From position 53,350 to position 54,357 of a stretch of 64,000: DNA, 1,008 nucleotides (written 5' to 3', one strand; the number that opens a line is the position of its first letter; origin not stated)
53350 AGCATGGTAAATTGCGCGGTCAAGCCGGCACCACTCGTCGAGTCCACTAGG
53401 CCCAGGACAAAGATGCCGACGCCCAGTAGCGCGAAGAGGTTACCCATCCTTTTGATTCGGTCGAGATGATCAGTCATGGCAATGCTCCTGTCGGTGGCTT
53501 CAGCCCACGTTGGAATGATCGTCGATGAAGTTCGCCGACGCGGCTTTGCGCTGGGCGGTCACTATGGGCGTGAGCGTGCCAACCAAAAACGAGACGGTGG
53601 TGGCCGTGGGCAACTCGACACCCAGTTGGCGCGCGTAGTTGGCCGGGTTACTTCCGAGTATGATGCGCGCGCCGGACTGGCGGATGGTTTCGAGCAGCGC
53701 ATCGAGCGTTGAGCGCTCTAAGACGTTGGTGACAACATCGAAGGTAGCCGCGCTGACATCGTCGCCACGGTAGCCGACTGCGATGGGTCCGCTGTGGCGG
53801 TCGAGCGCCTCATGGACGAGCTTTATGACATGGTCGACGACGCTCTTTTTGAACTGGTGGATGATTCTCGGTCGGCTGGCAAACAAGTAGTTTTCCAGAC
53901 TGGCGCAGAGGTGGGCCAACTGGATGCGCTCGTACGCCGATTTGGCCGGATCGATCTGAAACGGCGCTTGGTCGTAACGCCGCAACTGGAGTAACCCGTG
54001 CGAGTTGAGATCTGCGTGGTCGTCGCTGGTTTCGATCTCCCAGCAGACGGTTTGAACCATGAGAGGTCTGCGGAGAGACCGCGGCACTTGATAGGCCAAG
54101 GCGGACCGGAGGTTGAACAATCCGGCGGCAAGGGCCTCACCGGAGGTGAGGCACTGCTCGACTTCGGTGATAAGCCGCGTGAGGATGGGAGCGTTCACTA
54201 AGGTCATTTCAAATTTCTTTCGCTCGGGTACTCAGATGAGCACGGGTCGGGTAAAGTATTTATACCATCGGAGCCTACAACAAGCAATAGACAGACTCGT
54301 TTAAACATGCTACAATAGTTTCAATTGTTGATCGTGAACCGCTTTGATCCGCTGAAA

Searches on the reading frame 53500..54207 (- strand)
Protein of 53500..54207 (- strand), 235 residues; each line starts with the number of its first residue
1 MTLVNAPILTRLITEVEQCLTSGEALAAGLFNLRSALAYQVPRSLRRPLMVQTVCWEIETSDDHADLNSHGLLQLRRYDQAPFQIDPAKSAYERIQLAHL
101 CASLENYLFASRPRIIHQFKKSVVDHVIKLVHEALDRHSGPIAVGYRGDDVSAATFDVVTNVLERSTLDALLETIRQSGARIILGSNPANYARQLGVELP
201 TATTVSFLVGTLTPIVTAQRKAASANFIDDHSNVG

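Call 34: find_encoding_contigs(protein=window:53500-54207:-, flank=10000, max_places=3)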
Protein window:53500-54207:- (235 aa): 2 contigs read that carry it; 1 place shown.
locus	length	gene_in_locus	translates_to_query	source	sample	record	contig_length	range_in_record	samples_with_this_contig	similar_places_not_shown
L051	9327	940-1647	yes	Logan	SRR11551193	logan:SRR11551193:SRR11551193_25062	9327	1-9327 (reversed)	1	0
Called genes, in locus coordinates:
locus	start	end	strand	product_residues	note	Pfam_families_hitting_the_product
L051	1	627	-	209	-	?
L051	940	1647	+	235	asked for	-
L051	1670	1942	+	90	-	-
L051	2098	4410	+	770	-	PF01751:Toprim, PF01131:Topoisom_bac, PF13368:Toprim_C_rpt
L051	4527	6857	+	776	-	PF00912:Transgly, PF00905:Transpeptidase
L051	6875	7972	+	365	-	PF03462:PCRF, PF00472:RF-1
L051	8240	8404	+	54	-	-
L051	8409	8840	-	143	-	-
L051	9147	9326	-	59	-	?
